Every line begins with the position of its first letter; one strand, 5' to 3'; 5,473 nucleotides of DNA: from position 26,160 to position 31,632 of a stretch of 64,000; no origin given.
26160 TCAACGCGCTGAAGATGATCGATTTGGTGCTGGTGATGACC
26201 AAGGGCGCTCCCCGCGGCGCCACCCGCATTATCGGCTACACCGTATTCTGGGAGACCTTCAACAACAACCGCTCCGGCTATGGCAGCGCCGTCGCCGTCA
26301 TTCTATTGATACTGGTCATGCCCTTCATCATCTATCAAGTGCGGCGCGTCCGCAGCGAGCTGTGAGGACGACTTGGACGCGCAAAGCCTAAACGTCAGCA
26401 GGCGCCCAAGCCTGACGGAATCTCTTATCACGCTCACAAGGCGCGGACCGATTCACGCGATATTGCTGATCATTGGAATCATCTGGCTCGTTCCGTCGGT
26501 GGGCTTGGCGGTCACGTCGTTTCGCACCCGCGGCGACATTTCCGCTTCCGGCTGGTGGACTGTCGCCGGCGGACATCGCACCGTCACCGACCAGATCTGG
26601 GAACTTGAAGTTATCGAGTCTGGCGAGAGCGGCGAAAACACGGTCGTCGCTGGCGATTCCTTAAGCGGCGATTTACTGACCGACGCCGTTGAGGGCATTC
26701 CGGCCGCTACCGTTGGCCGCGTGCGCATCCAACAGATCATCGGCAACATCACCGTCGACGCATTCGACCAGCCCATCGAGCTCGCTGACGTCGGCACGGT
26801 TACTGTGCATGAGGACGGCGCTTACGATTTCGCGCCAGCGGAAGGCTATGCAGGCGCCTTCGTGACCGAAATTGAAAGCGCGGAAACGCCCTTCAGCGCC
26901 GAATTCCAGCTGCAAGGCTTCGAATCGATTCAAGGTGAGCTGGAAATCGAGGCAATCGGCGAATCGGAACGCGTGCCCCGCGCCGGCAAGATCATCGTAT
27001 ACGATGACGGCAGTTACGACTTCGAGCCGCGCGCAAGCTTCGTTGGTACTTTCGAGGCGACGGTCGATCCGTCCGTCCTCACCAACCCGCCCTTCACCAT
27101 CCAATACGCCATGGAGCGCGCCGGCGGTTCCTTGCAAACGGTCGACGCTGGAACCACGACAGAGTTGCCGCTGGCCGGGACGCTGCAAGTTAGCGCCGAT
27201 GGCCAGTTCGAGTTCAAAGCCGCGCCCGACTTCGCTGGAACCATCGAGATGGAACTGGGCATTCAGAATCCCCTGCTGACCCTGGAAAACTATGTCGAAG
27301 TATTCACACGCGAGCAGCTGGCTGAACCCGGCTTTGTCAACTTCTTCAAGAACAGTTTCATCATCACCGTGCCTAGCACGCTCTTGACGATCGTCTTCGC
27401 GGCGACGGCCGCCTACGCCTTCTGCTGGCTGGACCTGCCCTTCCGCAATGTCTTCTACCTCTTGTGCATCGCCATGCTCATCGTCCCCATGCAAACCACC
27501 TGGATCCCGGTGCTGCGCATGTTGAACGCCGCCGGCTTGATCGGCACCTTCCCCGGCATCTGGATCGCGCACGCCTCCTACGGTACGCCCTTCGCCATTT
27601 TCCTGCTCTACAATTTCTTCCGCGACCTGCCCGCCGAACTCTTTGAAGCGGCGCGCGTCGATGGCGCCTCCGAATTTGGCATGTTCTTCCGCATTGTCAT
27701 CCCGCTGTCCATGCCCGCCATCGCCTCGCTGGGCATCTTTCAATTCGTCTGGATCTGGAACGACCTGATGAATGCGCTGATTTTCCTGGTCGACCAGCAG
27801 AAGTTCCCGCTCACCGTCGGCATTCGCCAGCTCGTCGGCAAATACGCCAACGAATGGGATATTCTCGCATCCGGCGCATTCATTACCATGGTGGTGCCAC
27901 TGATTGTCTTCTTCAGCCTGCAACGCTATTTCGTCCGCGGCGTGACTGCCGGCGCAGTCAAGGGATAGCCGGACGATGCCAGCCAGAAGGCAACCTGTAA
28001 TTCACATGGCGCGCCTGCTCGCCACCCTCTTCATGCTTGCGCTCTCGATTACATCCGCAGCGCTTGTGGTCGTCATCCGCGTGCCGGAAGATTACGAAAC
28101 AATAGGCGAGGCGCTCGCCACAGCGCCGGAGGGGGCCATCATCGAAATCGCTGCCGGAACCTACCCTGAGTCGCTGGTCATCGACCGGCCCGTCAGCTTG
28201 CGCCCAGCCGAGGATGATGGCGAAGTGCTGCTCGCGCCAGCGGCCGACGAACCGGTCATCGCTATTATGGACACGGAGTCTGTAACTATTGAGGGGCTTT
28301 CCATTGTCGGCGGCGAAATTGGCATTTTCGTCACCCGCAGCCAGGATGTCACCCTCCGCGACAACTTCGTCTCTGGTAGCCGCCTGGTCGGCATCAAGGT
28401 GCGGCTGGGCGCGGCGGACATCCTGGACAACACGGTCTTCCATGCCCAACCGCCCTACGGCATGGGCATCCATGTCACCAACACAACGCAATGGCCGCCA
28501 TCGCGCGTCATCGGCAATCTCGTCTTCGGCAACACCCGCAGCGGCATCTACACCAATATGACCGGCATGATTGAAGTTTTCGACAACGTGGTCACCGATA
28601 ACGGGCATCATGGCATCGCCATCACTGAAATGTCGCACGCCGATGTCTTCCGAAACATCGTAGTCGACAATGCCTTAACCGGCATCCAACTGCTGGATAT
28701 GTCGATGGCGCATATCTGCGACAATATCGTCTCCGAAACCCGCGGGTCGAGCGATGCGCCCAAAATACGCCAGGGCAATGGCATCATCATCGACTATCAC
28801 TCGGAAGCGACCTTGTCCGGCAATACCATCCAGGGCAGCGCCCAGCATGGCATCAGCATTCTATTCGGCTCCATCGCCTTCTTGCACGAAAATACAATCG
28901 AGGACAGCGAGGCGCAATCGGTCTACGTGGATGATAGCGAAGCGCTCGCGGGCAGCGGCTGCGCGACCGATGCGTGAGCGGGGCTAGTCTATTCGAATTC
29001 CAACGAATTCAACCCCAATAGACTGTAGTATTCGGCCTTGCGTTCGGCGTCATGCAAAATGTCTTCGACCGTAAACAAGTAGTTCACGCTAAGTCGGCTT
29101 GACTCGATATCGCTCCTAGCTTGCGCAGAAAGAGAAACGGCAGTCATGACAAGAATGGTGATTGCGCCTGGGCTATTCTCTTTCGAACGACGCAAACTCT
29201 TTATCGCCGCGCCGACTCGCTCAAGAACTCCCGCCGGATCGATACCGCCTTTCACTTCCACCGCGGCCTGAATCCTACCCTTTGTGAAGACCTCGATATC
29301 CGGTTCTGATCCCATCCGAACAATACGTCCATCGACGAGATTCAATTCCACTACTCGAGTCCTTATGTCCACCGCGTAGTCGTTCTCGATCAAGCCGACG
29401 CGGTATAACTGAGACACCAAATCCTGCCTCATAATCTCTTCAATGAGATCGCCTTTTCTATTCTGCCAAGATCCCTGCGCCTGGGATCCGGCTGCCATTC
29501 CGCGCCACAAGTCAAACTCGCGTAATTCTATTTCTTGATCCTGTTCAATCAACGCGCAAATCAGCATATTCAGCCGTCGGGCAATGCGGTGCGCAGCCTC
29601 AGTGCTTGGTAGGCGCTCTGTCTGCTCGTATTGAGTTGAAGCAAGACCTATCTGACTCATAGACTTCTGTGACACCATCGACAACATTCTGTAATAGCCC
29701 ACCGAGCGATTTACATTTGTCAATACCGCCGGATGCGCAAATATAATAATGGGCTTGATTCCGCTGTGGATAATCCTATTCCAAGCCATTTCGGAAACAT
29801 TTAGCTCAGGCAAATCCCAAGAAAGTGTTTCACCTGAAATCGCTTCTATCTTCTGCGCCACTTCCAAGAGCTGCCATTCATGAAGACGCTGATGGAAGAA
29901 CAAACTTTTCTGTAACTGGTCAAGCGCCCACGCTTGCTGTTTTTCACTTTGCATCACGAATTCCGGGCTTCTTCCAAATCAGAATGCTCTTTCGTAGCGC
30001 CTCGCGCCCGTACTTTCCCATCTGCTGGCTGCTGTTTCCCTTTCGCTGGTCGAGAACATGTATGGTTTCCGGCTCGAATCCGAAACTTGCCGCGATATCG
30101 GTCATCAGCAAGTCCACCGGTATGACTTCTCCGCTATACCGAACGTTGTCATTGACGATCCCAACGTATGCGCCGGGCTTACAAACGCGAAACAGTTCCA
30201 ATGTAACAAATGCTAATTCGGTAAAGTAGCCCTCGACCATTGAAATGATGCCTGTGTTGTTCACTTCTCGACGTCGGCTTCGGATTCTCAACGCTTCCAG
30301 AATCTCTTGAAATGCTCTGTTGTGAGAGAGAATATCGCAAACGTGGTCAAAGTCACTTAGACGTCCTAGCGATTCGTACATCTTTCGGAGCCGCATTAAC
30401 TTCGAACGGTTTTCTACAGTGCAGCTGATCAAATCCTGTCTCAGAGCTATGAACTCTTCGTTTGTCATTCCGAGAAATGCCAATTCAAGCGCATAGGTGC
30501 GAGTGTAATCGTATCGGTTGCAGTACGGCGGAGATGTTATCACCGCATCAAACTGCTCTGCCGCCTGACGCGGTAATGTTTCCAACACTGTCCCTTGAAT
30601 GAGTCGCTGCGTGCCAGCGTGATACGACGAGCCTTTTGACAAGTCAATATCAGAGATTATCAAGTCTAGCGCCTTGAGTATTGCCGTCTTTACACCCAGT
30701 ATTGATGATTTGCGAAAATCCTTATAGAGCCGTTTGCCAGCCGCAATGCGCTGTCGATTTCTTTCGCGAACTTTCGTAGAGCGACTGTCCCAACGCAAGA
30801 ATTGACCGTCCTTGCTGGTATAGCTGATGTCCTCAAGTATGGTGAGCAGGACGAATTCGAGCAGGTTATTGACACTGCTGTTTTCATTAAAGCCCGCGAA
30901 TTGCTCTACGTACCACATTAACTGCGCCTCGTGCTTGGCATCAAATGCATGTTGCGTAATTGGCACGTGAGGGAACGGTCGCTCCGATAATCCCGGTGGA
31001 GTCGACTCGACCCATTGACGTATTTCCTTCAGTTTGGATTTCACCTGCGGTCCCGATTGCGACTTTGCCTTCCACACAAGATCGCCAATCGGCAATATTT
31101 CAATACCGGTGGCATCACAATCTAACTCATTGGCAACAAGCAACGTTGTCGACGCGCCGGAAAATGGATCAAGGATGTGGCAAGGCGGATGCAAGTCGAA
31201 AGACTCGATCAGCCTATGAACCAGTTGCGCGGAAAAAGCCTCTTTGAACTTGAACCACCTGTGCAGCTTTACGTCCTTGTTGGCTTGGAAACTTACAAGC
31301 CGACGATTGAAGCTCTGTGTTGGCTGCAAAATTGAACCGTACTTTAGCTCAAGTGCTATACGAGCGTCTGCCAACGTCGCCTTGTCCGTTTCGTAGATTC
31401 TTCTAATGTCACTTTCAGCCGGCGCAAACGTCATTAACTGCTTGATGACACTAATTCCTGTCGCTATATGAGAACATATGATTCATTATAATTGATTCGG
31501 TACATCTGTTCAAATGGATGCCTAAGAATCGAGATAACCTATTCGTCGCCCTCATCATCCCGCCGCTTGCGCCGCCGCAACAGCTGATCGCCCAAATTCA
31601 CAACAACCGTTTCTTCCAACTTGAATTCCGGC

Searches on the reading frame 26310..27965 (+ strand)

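Call 76: search_protein_families(library=pfam, proteins=[window:26310-27965:+], max_evalue=0.001)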
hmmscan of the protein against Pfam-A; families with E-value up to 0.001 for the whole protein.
window:26310-27965:+ (552 aa): 5 families
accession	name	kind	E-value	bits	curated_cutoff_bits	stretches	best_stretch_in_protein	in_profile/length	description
PF00528.27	BPD_transp_1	-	2.4e-15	57.2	26.4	1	373-545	11-182/184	Binding-protein-dependent transport system inner membrane component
PF17963.7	Big_9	-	5.1e-07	30.9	23.6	0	271-316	31-72/89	Bacterial Ig domain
PF17892.7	Cadherin_5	-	1.5e-05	25.2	26.5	0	159-183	50-74/98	Cadherin-like domain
PF19076.6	CshA_repeat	-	2e-05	25.6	27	0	279-312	47-80/103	Surface adhesin CshA repetitive domain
PF18175.6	HU-CCDC81_bac_2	-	9.1e-05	22.7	35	0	154-178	37-61/70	CCDC81-like prokaryotic HU domain 2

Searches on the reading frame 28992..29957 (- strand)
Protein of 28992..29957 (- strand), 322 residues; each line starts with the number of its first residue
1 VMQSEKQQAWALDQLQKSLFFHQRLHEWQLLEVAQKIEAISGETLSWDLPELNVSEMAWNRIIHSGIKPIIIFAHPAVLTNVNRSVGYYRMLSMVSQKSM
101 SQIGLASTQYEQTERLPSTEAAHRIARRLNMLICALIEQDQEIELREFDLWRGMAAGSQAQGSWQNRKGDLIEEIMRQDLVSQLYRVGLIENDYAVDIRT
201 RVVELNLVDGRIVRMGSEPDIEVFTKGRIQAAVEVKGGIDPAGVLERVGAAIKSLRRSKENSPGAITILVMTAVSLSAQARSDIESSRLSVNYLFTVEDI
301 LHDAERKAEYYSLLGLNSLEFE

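Call 78: search_protein_families(library=padloc, proteins=[window:28992-29957:-], max_evalue=0.001)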
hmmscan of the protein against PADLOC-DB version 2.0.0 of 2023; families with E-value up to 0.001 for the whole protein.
window:28992-29957:- (322 aa): 1 family
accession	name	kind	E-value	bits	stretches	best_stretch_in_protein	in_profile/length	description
PDLC03539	REase_II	-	2.3e-07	28.4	1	62-270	62-279/333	Type II restriction enzyme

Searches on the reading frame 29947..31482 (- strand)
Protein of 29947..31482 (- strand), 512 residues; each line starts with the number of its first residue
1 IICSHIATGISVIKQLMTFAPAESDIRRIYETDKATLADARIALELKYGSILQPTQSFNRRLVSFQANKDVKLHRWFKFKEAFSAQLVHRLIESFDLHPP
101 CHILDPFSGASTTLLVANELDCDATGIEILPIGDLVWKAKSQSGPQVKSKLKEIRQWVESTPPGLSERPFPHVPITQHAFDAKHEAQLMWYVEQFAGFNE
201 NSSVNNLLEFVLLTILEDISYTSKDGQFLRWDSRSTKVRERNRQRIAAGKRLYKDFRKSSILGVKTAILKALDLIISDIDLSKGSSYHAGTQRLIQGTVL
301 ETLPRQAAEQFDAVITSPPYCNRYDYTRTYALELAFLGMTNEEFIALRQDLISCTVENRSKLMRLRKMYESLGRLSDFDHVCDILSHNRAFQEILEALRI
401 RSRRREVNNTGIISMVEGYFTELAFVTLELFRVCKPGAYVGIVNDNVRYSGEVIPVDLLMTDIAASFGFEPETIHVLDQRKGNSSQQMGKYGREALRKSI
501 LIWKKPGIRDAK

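Call 76: search_protein_families(library=pfam, proteins=[window:29947-31482:-], max_evalue=0.001)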
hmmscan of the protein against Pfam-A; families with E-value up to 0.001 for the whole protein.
window:29947-31482:- (512 aa): 1 family
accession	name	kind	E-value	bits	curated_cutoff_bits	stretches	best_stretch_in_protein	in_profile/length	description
PF01555.25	N6_N4_Mtase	-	6.3e-08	33.3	26.7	1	73-129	159-211/221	DNA methylase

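Call 78: search_protein_families(library=padloc, proteins=[window:29947-31434:-], max_evalue=0.001)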
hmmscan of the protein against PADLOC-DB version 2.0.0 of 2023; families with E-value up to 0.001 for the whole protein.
window:29947-31434:- (496 aa): 27 families (the best 25 are shown)
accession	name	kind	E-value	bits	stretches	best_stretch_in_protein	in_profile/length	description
PDLC03224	MTase_II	-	6.4e-142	471.8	1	25-490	35-481/481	Type II methyltransferase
PDLC03306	MTase_II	-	1.3e-17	61.8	1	47-457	20-393/422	Type II methyltransferase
PDLC03353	MTase_II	-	5.2e-15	53.7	2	283-460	19-114/260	Type II methyltransferase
PDLC03362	MTase_II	-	2.6e-14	50.9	2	286-335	253-302/438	Type II methyltransferase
PDLC03389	MTase_II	-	3.8e-13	46.9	2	41-127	40-124/445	Type II methyltransferase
PDLC03377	MTase_II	-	7.6e-12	42.6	1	57-128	95-166/504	Type II methyltransferase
PDLC03239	MTase_II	-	2.3e-11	41.1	1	51-332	57-325/442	Type II methyltransferase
PDLC03369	MTase_II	-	3.8e-10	37.1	1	55-137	112-194/532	Type II methyltransferase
PDLC03322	MTase_II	-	5.5e-10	36.7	1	50-136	29-115/446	Type II methyltransferase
PDLC03387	MTase_II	-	7e-10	36.5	2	275-313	11-49/289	Type II methyltransferase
PDLC03371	MTase_II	-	6.4e-09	33.7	1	61-113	189-240/260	Type II methyltransferase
PDLC03364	MTase_II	-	1.1e-08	32.5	0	277-327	222-272/380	Type II methyltransferase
PDLC03380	MTase_II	-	9.8e-08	29.6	0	51-126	25-99/393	Type II methyltransferase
PDLC03325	MTase_II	-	1.3e-07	28.7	1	62-327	71-325/426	Type II methyltransferase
PDLC03249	MTase_II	-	6.7e-07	26.5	1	29-128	79-183/541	Type II methyltransferase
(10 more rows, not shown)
